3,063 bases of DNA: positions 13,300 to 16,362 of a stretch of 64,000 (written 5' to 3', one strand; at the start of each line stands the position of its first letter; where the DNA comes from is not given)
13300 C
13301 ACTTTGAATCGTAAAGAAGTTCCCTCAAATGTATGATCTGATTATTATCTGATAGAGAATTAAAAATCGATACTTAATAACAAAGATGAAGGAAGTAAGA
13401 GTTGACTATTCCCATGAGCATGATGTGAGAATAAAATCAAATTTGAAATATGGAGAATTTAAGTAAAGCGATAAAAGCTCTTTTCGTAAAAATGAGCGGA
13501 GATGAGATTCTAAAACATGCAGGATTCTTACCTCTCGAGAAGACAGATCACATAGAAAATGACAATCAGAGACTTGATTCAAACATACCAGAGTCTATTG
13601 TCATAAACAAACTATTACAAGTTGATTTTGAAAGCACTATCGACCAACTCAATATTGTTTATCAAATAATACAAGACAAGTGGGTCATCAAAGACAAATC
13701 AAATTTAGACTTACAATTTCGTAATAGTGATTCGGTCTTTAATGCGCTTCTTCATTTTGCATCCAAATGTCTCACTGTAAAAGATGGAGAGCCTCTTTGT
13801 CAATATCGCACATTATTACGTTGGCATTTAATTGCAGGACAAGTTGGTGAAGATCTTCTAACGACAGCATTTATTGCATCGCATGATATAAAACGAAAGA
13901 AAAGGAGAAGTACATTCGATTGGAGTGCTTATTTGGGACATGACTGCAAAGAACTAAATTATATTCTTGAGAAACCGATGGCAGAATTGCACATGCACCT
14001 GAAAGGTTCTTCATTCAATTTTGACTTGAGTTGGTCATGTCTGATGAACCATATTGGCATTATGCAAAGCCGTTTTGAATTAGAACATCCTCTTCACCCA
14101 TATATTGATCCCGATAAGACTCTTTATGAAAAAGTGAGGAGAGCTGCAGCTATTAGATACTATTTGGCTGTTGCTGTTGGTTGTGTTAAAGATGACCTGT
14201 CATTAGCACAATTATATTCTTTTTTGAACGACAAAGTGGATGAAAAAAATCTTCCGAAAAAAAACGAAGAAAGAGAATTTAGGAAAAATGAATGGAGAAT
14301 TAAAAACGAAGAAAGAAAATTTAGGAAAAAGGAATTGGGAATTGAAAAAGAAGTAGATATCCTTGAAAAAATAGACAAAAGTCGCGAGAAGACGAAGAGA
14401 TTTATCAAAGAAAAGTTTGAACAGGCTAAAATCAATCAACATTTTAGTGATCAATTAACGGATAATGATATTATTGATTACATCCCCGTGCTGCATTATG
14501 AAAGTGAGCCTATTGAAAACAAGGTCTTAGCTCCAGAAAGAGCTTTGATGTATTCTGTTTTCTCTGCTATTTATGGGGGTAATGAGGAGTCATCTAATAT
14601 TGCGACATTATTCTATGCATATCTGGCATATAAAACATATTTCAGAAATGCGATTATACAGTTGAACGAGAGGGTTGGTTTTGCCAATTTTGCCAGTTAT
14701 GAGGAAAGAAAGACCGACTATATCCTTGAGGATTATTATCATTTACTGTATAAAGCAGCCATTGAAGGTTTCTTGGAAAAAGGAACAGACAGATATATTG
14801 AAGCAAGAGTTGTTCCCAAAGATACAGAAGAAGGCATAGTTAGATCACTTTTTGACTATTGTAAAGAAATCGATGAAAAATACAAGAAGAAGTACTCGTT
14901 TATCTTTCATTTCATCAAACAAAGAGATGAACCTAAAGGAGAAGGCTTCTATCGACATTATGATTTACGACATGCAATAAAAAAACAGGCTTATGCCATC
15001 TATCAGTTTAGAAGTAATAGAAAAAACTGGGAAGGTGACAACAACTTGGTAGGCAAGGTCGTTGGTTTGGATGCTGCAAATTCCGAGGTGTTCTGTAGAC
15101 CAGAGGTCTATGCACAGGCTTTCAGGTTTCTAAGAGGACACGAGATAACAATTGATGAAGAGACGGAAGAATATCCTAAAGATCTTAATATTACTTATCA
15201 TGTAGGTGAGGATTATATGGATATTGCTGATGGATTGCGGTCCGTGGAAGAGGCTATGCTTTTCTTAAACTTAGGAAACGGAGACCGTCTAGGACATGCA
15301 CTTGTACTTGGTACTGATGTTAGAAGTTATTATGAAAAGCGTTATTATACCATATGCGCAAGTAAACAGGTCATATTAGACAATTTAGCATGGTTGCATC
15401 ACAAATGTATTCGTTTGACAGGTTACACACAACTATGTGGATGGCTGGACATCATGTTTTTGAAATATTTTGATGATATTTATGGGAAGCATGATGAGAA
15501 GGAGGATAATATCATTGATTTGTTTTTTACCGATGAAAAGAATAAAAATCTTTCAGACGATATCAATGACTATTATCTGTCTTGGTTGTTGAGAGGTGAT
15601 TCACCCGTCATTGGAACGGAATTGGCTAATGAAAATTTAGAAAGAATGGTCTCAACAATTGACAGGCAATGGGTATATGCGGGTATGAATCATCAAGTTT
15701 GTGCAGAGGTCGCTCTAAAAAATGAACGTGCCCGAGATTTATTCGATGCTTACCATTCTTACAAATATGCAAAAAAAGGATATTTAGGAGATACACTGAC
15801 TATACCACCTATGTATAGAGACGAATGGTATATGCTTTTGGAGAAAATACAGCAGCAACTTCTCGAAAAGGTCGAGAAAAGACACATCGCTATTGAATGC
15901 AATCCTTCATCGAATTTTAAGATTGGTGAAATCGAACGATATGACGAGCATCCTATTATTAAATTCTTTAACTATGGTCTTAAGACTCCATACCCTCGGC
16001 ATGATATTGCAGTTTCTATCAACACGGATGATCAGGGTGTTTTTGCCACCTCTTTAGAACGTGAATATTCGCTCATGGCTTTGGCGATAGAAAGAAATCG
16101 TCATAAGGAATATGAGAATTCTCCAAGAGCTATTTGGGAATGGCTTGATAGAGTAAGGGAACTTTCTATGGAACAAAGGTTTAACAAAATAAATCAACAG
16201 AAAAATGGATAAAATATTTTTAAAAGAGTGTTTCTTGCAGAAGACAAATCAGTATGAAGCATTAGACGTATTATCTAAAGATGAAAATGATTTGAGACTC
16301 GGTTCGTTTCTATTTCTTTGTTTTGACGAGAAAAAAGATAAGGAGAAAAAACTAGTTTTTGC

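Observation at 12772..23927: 10.9-kb AT-rich island bracketed by ~300-bp diverged direct repeats of the TetR gene 3' end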

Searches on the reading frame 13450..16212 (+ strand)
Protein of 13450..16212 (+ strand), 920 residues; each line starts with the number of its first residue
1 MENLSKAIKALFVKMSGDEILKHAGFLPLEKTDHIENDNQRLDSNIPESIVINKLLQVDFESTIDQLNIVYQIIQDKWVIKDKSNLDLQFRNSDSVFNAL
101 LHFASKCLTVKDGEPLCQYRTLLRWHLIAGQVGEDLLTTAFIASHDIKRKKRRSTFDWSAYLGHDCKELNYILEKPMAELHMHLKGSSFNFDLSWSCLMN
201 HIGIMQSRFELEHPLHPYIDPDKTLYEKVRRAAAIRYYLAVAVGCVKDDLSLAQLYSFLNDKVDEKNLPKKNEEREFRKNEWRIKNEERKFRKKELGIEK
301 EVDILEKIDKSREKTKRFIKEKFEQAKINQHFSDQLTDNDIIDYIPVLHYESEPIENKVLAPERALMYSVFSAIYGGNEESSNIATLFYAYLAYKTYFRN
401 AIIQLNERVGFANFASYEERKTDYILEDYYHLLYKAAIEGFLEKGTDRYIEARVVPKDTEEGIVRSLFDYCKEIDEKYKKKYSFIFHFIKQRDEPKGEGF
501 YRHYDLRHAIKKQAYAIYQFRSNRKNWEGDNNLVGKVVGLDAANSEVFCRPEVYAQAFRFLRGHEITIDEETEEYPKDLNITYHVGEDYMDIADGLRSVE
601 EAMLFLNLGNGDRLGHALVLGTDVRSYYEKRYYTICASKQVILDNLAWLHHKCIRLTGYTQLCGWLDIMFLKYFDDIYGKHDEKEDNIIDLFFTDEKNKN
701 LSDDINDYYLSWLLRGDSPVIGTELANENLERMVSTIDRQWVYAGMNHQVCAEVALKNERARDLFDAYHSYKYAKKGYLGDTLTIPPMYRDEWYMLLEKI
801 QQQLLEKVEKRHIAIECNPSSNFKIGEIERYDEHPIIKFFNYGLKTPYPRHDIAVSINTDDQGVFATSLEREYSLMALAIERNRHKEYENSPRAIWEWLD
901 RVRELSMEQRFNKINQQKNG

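Call 4: search_protein_families(library=pfam, proteins=[window:13450-16212:+], max_evalue=0.01)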
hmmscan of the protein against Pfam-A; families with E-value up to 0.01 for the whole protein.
window:13450-16212:+ (920 aa): 1 family
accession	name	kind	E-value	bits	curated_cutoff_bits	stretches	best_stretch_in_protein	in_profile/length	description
PF00962.28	A_deaminase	-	5.7e-11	42.5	27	1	802-877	226-292/330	Adenosine deaminase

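Call 6: search_protein_families(library=padloc, proteins=[window:13450-16212:+], max_evalue=0.01)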
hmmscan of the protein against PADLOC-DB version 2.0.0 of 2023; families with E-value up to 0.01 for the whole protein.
window:13450-16212:+ (920 aa): 3 families
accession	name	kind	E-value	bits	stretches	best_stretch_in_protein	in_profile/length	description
PDLC02219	RdrB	-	2.7e-29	100.1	2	538-664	502-626/914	-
PDLC02218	RdrB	-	2.3e-28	96.8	2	534-660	471-596/855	-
PDLC01908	CARF5--CARF_ADA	-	1.7e-10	38.4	1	801-877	483-557/605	-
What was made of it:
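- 13450..16212 (+): RdrB-like adenosine deaminase (920 aa). PADLOC RdrB E = 2.7e-29 (call 6).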

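Call 7: search_protein_families(library=ncbifam, proteins=[window:13450-16212:+], max_evalue=0.01)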
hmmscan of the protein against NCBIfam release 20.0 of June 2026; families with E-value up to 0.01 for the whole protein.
window:13450-16212:+ (920 aa): 9 families
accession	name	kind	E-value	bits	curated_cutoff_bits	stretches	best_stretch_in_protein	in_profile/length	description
NF041744.1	RdrB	equivalog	5.1e-44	151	800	1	244-909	158-845/850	antiviral RADAR system adenosine deaminase RdrB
TIGR01430.1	aden_deam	equivalog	4.9e-12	45.5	216.55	1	802-879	222-290/323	adenosine deaminase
NF006848.0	PRK09358.1-3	equivalog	4.9e-10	39.2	426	1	802-881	222-292/325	adenosine deaminase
NF006854.0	PRK09358.3-1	equivalog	1.1e-09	37.9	530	1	802-880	233-302/344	adenosine deaminase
NF006847.0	PRK09358.1-2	equivalog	8.2e-09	34.7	412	1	804-879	253-319/364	adenosine deaminase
NF006846.0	PRK09358.1-1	equivalog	8.2e-08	31.6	459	1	802-881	229-299/333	adenosine deaminase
NF006856.0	PRK09358.3-3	equivalog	4e-05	22.9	510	1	811-873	236-289/316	adenosine deaminase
NF006850.0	PRK09358.1-6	equivalog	0.00085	18.3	419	0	802-883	226-298/334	adenosine deaminase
NF006849.0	PRK09358.1-5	equivalog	0.00091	18.4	494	1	802-875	236-300/350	adenosine deaminase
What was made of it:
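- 13450..16212 (+): NCBIfam RdrB scores 151 bits, below the cut-off of 800 (call 7).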

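Call 22: find_homologous_proteins(query=window:13450-16212:+, max_evalue=0.00001)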
Query window:13450-16212:+ (920 aa): 184 proteins with E <= 0.00001 among 7228 candidates; the best 120 are listed.
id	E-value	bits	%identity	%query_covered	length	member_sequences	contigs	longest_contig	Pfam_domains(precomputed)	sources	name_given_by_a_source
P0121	0.0e+0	1941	93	99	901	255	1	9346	PF00962.29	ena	-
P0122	0.0e+0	1780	85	99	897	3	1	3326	PF00962.29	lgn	-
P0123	0.0e+0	1651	79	99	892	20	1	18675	PF00962.29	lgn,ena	-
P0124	0.0e+0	1533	73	99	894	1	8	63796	PF00962.29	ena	-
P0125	0.0e+0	1521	73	99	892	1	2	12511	PF00962.29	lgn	-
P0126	0.0e+0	1516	73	99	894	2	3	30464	PF00962.29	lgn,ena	-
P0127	0.0e+0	1509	72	99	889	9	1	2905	PF00962.29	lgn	-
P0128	0.0e+0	1502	72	99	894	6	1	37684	PF00962.29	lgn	-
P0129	0.0e+0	1488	71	99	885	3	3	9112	PF00962.29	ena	-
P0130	0.0e+0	1466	71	99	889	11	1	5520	PF00962.29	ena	-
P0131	0.0e+0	1424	69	99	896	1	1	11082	PF00962.29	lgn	-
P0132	0.0e+0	1421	68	99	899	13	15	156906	PF00962.29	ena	-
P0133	0.0e+0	1420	69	99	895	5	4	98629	PF00962.29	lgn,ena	-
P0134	0.0e+0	1417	68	100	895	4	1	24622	PF00962.29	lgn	-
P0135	0.0e+0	1414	67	100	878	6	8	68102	PF00962.29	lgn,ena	-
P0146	0.0e+0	1303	65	99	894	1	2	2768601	PF00962.29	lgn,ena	-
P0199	1.0e-288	979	52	99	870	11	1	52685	PF00962.29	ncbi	-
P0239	1.3e-255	869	47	99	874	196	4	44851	PF00962.29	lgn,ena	-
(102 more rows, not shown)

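Call 24: find_encoding_contigs(protein=P0121, flank=10000, max_places=6)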
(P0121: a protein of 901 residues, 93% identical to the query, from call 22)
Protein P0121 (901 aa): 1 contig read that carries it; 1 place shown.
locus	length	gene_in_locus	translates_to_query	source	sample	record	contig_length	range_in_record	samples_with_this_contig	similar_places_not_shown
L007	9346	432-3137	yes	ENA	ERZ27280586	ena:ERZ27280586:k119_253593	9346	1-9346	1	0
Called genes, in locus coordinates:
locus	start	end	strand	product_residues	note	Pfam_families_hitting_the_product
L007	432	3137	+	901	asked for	PF00962:A_deaminase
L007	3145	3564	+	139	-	-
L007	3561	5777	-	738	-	PF00176:SNF2-rel_dom, PF00271:Helicase_C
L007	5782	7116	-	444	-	PF04055:Radical_SAM, PF13353:Fer4_12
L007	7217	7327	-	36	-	-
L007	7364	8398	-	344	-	PF05343:Peptidase_M42, PF02127:Peptidase_M18 (faint), PF01546:Peptidase_M20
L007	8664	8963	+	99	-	-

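Call 25: find_encoding_contigs(protein=P0123, flank=10000, max_places=6)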
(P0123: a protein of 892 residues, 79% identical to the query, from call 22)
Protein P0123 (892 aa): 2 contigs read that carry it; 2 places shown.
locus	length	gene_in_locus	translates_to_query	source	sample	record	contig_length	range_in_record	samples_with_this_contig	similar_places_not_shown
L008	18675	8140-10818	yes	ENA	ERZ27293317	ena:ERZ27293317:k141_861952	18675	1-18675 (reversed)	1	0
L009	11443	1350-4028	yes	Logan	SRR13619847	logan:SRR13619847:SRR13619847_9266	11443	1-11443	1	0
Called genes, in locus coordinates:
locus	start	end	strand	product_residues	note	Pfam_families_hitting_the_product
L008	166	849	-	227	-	PF00160:Pro_isomerase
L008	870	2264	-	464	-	PF01554:MatE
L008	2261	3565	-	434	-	PF04607:RelA_SpoT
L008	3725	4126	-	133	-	-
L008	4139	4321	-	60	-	PF01047:MarR (weak), PF08220:HTH_DeoR (weak), PF08279:HTH_11 (weak), PF12802:MarR_2 (weak), PF13412:HTH_24 (weak)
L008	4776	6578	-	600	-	PF22365:PfNDH2_hel_ins (faint), PF14311:DUF4379, PF05265:DUF723, PF14311:DUF4379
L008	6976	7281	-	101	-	-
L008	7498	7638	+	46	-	-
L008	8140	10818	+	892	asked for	PF00962:A_deaminase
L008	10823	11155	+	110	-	-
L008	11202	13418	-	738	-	PF04851:ResIII (faint), PF00176:SNF2-rel_dom, PF00271:Helicase_C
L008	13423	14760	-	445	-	PF04055:Radical_SAM, PF13353:Fer4_12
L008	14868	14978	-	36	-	-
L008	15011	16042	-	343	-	PF05343:Peptidase_M42, PF01546:Peptidase_M20, PF02127:Peptidase_M18 (weak)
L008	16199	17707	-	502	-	PF02661:Fic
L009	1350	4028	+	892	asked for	PF00962:A_deaminase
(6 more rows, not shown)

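Call 32: find_encoding_contigs(protein=P0146, flank=10000, max_places=3)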
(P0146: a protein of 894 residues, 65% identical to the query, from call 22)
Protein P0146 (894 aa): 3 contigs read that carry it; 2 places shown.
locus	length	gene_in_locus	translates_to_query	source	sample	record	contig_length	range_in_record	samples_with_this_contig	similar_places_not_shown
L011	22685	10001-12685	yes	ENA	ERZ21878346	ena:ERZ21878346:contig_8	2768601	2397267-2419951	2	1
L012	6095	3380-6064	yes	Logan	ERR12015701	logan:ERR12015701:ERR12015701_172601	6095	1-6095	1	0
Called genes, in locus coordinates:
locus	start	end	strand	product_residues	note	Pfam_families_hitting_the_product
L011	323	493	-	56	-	-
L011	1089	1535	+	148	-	PF08291:Peptidase_M15_3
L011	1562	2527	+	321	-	-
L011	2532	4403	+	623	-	PF01751:Toprim, PF13155:Toprim_2, PF13362:Toprim_3 (faint), PF13662:Toprim_4, PF03796:DnaB_C, PF13481:AAA_25 (weak)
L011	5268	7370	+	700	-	PF08800:BT4734-like_N, PF05272:VapE-like_dom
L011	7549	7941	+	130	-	PF18291:HU-HIG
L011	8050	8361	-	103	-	PF12844:HTH_19, PF13413:HTH_25 (faint), PF13560:HTH_31, PF01381:HTH_3, PF13443:HTH_26 (weak)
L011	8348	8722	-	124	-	PF05973:Gp49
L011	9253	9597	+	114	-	PF18753:Nmad2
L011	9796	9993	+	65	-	-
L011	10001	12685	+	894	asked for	PF00962:A_deaminase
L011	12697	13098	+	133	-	-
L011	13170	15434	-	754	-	PF00176:SNF2-rel_dom, PF04851:ResIII (weak), PF00176:SNF2-rel_dom, PF00271:Helicase_C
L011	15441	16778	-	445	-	PF04055:Radical_SAM, PF13353:Fer4_12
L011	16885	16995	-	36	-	-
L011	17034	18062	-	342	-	PF05343:Peptidase_M42, PF02127:Peptidase_M18 (faint), PF01546:Peptidase_M20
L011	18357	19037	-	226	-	PF13707:RloB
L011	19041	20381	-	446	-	PF13304:AAA_21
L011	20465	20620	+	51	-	-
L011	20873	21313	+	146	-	PF18291:HU-HIG, PF00216:Bac_DNA_binding (weak)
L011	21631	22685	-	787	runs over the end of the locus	PF03422:CBM_6 (faint), PF01120:Alpha_L_fucos, PF16757:Fucosidase_C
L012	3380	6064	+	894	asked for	PF00962:A_deaminase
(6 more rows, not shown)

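Call 33: find_encoding_contigs(protein=P0199, flank=10000, max_places=3)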
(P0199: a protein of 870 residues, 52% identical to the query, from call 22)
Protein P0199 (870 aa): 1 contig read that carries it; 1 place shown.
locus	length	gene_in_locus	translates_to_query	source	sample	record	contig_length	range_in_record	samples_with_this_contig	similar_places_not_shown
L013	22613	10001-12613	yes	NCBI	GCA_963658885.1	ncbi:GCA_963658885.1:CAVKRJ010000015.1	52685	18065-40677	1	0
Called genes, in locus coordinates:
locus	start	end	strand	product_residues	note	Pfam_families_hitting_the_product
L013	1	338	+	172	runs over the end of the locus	PF08291:Peptidase_M15_3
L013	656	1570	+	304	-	-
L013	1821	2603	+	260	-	-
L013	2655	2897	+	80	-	-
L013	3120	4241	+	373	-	PF02463:SMC_N, PF11398:DUF2813 (faint), PF13175:AAA_15 (faint), PF13476:AAA_23 (weak), PF13304:AAA_21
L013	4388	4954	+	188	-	PF14103:DUF4276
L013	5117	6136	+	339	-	PF05343:Peptidase_M42, PF02127:Peptidase_M18 (faint), PF01546:Peptidase_M20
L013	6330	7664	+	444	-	PF04055:Radical_SAM, PF13353:Fer4_12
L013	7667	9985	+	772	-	PF00176:SNF2-rel_dom, PF04851:ResIII, PF00271:Helicase_C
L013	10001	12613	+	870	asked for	PF00962:A_deaminase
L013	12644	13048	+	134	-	-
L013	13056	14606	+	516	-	PF01554:MatE (weak)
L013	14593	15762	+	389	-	PF14697:Fer4_21 (faint), PF12838:Fer4_7, PF04432:FrhB_FdhB_C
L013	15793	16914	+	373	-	PF04230:PS_pyruv_trans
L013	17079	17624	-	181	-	PF25084:LbH_EIF2B (faint), PF25087:GMPPB_C (faint), PF00132:Hexapep, PF14602:Hexapep_2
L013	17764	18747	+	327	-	PF01757:Acyl_transf_3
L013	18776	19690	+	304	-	PF00535:Glycos_transf_2, PF10111:Glyco_tranf_2_2 (weak), PF13641:Glyco_tranf_2_3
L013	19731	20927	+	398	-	PF00534:Glycos_transf_1, PF13692:Glyco_trans_1_4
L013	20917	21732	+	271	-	PF00535:Glycos_transf_2, PF13641:Glyco_tranf_2_3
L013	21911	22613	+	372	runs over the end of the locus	PF13439:Glyco_transf_4 (weak), PF20706:GT4-conflict, PF00534:Glycos_transf_1, PF13692:Glyco_trans_1_4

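Call 47: find_encoding_contigs(protein=P0239, flank=10000, max_places=3)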
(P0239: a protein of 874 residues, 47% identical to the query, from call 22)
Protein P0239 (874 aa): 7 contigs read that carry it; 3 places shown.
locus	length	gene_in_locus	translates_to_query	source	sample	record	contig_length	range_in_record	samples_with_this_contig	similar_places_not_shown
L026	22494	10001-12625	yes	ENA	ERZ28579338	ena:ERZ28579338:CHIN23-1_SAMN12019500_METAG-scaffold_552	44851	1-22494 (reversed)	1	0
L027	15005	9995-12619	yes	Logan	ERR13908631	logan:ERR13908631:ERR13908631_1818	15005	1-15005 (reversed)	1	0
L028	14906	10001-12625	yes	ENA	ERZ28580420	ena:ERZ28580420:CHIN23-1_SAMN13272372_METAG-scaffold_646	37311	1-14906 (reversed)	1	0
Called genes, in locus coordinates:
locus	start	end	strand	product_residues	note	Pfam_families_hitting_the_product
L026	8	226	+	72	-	PF14053:DUF4248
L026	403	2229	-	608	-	PF08707:PriCT_2, PF13148:DUF3987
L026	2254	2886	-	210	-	PF08800:BT4734-like_N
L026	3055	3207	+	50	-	-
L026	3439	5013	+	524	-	PF09820:AAA-ATPase_like, PF08011:PDDEXK_9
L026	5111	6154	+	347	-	PF05343:Peptidase_M42, PF01546:Peptidase_M20 (weak), PF02127:Peptidase_M18 (faint)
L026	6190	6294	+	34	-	-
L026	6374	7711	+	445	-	PF13353:Fer4_12, PF04055:Radical_SAM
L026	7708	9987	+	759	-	PF00176:SNF2-rel_dom, PF00271:Helicase_C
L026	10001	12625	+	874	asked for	PF00962:A_deaminase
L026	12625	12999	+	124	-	-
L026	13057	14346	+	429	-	PF09820:AAA-ATPase_like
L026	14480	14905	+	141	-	PF04246:RseC_MucC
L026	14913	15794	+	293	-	PF04060:FeS, PF12838:Fer4_7, PF13187:Fer4_9, PF14697:Fer4_21, PF14697:Fer4_21, PF12838:Fer4_7, PF13187:Fer4_9, PF13237:Fer4_10, +13 more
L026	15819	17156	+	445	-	PF13375:RnfC_N, PF01512:Complex1_51K, PF10531:SLBB, PF13187:Fer4_9 (faint), PF13534:Fer4_17 (faint), PF12797:Fer4_2 (faint), PF13237:Fer4_10 (weak), PF12838:Fer4_7 (weak), +1 more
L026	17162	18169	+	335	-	PF03116:NQR2_RnfD_RnfE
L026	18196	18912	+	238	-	PF04205:FMN_bind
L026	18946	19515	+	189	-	PF02508:Rnf-Nqr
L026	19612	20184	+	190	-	PF02508:Rnf-Nqr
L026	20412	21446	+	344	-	PF01073:3Beta_HSD, PF01370:Epimerase, PF02719:Polysacc_synt_2, PF04321:RmlD_sub_bind, PF07993:NAD_binding_4 (faint), PF16363:GDP_Man_Dehyd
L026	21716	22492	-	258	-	?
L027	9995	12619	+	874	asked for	PF00962:A_deaminase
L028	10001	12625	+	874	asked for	PF00962:A_deaminase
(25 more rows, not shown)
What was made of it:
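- It is convergent here, but colinear in the order M42, peptide, rSAM, SNF2, deaminase, small protein in L013 and L026 (calls 33, 47). Neighbours there carry defence-associated or mobile-element domains: AAA_21+RloB, AAA_15+DUF4276, VapE-type primase (calls 32, 33, 47).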

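Call 64: search_solved_structures(query=window:13450-16212:+, max_evalue=0.001)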
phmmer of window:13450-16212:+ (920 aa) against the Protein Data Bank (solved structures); distinct sequences matched with E-value up to 0.001: 3.
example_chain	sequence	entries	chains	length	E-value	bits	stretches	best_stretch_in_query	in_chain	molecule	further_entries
8fnw_A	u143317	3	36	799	5.6e-25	91.1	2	482-643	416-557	Adenosine deaminase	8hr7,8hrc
8fnv_A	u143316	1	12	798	5.7e-25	91.1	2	482-643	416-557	Adenosine deaminase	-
2amx_A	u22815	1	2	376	9.6e-05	24.2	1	802-876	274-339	adenosine deaminase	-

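Call 72: search_dna_similar(query=window:13450-16212:+, collection=plasmids, mode=protein, max_rows=10)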
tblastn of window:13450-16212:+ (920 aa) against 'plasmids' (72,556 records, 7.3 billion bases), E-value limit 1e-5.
Records with a match: 8; places in all: 8; records where one place covers at least 80% of the query: 1.
Best place of each record, by identity: <60% 8.
By first word of the organism name: Rhizobium 2; Aureibacter 1; Cetobacterium 1; Bacillus 1; Salmonella 1; Aliivibrio 1; Pantoea 1.
By predicted mobility (MOB-suite, as given by PLSDB): non-mobilizable 5; conjugative 3.
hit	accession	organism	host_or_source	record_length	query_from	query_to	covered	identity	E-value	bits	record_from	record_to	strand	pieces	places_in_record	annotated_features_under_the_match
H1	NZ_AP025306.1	Aureibacter tunicatorum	-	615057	95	913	74%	34.2%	3e-73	370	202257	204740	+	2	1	hypothetical protein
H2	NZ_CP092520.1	Cetobacterium somerae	Danio rerio,tissue sample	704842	67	911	92%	23.6%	2e-29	134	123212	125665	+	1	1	hypothetical protein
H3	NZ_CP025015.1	Rhizobium leguminosarum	Lotus corniculatus,Bacteria culture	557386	425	877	49%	26.0%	1e-24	119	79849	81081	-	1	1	hypothetical protein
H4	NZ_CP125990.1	Bacillus cereus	cell culture,soil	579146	168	649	52%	23.9%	1e-16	93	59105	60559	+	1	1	hypothetical protein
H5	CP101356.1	Salmonella enterica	chicken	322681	529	839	34%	28.3%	2e-14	86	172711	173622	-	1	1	hypothetical protein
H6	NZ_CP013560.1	Rhizobium phaseoli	Phaseolus vulgaris,Whole ...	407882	363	648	31%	26.8%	2e-15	89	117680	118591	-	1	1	hypothetical protein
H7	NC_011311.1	Aliivibrio salmonicida LFI1238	-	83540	454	719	29%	25.3%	2e-12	80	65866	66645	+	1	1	rdrB: antiviral RADAR system adenosine deaminase RdrB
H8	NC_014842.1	Pantoea sp. At-9b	-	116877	387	649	29%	23.5%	3e-11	76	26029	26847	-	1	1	hypothetical protein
